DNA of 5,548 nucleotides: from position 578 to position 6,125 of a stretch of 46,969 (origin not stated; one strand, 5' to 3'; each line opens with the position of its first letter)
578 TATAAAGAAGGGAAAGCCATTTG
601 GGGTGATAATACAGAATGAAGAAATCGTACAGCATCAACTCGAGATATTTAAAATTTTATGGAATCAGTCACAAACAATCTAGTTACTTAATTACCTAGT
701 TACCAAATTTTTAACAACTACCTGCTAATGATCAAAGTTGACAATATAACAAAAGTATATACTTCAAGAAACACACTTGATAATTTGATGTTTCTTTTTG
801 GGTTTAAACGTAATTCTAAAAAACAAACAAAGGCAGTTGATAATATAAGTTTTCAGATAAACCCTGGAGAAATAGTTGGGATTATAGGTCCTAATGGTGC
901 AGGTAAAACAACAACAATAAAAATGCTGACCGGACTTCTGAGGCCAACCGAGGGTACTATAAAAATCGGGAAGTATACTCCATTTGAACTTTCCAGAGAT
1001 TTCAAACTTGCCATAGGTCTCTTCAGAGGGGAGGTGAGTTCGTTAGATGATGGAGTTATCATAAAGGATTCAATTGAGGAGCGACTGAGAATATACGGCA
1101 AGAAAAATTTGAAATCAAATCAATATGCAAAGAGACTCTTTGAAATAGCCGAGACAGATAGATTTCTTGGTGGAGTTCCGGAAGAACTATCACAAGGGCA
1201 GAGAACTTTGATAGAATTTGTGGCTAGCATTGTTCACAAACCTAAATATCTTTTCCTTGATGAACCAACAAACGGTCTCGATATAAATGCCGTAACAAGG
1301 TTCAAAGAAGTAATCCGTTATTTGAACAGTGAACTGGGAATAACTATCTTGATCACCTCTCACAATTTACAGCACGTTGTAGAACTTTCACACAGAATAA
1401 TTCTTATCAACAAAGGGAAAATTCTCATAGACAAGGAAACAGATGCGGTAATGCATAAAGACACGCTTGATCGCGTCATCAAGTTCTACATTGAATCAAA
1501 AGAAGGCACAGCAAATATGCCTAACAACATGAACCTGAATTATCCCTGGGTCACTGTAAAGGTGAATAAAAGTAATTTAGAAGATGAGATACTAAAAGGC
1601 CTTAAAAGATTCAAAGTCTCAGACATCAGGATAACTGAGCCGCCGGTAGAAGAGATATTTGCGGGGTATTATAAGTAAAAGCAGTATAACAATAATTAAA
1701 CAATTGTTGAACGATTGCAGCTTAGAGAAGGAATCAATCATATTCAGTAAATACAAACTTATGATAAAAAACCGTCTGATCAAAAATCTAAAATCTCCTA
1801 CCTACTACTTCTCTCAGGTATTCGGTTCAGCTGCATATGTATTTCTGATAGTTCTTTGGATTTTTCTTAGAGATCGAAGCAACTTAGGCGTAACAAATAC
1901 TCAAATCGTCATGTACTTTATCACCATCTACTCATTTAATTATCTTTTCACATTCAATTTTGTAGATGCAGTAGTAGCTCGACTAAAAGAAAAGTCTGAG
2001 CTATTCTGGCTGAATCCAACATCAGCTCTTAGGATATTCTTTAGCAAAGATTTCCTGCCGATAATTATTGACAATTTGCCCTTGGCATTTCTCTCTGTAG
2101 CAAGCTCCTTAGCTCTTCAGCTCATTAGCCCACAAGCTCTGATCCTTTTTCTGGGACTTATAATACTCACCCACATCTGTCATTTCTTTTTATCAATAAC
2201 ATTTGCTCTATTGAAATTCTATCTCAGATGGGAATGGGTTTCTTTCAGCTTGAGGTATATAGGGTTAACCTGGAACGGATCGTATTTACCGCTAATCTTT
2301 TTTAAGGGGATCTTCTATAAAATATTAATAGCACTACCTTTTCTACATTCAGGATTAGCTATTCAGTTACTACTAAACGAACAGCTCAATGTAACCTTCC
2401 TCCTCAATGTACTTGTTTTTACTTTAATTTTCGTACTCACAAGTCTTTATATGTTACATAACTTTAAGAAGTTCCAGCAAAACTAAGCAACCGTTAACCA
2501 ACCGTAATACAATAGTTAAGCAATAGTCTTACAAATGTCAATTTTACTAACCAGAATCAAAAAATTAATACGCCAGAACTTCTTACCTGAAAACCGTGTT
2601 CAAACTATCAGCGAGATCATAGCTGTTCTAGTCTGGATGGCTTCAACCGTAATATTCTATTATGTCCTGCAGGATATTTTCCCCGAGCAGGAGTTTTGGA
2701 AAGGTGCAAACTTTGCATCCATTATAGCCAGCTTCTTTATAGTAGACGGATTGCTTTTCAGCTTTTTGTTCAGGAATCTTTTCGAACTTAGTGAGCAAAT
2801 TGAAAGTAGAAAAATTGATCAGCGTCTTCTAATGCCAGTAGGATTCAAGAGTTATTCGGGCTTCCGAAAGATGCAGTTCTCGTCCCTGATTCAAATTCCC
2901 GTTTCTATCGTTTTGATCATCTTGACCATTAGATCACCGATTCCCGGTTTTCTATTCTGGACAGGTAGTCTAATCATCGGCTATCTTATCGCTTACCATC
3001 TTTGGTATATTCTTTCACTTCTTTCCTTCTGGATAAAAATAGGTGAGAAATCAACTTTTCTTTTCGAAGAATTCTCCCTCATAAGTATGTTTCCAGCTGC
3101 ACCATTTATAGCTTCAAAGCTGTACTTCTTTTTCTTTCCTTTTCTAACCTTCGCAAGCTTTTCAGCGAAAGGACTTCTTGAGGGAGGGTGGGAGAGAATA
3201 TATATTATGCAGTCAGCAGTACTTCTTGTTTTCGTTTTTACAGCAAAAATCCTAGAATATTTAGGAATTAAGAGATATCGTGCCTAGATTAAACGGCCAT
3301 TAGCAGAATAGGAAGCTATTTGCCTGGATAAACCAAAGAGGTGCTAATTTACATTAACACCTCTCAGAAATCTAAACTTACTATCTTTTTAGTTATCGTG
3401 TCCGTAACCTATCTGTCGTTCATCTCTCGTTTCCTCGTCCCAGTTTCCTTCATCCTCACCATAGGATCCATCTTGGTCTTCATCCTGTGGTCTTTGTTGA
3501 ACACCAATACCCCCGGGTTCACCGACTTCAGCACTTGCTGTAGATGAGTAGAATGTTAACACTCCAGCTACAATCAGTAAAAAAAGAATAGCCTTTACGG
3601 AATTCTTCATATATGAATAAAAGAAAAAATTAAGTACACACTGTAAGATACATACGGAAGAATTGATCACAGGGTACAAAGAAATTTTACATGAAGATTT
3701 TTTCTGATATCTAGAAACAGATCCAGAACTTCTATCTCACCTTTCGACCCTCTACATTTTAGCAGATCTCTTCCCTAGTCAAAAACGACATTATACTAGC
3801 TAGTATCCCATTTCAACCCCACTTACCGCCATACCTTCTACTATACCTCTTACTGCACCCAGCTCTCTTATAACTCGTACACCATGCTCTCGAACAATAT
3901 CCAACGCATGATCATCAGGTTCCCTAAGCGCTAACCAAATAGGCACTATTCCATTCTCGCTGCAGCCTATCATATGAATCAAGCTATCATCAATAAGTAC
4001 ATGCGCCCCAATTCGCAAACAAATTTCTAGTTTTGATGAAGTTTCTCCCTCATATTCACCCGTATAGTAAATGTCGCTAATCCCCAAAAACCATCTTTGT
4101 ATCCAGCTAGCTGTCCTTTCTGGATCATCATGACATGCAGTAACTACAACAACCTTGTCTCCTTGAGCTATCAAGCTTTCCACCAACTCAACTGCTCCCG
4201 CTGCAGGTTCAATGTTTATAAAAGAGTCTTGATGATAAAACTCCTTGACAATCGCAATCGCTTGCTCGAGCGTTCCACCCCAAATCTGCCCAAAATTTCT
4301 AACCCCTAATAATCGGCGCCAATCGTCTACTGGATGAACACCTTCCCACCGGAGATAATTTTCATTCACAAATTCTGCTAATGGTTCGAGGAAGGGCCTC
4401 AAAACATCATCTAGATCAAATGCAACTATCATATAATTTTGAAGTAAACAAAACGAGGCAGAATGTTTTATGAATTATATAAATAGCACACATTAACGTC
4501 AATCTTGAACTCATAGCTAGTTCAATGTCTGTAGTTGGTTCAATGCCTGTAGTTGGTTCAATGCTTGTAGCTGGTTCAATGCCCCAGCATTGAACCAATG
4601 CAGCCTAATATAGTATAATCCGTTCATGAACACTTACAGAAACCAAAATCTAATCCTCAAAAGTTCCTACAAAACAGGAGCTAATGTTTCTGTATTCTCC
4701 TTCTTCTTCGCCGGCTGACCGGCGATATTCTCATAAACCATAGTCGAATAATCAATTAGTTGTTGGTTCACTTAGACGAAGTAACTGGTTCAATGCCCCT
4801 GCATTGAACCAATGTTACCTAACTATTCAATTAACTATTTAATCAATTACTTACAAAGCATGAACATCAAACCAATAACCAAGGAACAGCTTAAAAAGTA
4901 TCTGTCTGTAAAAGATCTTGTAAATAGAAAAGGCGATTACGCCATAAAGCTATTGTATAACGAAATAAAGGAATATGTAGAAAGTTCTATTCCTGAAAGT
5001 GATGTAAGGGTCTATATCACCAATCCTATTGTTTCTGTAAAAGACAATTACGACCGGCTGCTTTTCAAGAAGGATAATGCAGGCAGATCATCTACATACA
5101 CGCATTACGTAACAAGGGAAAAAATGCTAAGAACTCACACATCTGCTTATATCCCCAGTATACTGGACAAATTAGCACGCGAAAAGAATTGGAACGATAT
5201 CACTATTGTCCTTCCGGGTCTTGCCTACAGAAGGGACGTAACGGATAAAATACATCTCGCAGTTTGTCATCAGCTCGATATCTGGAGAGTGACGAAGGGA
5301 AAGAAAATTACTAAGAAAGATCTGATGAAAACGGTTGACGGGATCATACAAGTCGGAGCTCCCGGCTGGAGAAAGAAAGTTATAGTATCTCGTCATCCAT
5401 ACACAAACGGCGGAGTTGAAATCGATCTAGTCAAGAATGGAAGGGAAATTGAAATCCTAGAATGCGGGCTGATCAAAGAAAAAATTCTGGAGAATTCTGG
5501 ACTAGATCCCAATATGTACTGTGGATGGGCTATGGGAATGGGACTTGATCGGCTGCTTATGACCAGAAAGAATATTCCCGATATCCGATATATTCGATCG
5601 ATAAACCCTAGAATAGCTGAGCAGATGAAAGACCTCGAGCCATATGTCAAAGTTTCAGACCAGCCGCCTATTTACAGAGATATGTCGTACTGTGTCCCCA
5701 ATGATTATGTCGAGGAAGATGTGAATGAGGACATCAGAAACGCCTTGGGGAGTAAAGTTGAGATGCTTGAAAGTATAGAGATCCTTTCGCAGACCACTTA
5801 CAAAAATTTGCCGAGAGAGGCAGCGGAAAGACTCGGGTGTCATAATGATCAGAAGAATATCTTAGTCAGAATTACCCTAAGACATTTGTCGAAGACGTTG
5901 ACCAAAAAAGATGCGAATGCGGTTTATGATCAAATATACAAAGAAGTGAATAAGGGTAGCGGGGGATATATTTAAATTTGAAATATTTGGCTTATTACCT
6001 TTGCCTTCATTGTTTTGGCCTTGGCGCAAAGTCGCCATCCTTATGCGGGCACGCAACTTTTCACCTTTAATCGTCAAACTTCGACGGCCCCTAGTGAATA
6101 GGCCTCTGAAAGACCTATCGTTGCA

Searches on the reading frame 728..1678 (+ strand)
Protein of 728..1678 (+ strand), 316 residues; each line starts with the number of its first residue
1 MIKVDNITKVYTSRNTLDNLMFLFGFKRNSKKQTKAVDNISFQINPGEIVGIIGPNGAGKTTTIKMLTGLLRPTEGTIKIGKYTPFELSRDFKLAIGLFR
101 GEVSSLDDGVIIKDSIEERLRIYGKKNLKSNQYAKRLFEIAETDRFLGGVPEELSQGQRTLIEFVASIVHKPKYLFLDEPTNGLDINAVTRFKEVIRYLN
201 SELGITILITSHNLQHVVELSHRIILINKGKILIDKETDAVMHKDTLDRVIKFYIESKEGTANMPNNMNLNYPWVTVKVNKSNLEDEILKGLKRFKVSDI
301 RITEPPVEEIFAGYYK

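Call 28: search_protein_families(library=pfam, proteins=[window:728-1678:+], max_evalue=0.0001)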
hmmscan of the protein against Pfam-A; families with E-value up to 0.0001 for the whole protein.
window:728-1678:+ (316 aa): 2 families
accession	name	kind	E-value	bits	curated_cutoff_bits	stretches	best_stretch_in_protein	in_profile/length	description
PF00005.33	ABC_tran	-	1.2e-26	94.3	25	1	38-182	2-137/137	ABC transporter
PF13304.12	AAA_21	-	1.5e-13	52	27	1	151-214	235-300/304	AAA domain, putative AbiEii toxin, Type IV TA system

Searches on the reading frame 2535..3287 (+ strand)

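Call 28: search_protein_families(library=pfam, proteins=[window:2535-3287:+], max_evalue=0.0001)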
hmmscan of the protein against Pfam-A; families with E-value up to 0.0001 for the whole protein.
window:2535-3287:+ (250 aa): 1 family
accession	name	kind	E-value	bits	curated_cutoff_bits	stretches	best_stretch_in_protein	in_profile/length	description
PF06182.17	ABC2_membrane_6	-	1e-13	52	22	1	32-249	1-226/229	ABC-2 family transporter protein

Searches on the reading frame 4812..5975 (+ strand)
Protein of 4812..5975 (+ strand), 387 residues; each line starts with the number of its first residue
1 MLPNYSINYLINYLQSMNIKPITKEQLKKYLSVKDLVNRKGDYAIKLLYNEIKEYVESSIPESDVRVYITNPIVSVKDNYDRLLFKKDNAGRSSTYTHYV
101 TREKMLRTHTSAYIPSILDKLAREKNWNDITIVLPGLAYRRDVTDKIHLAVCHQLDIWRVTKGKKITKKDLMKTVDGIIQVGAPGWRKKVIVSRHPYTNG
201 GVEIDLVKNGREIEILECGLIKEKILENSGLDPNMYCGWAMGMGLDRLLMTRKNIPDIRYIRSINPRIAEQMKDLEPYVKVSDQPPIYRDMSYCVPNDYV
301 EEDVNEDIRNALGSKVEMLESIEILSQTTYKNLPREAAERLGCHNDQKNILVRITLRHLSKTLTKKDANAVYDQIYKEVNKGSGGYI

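Call 28: search_protein_families(library=pfam, proteins=[window:4812-5975:+], max_evalue=0.0001)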
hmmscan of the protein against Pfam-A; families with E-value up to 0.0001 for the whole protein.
window:4812-5975:+ (387 aa): 2 families
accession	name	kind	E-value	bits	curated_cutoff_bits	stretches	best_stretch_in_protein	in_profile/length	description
PF01409.25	tRNA-synt_2d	-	6.9e-32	111.3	19.8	1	50-271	20-245/246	tRNA synthetases class II core domain (F)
PF03147.19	FDX-ACB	-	6.1e-09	36.7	31.1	1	282-381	1-87/94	Ferredoxin-fold anticodon binding domain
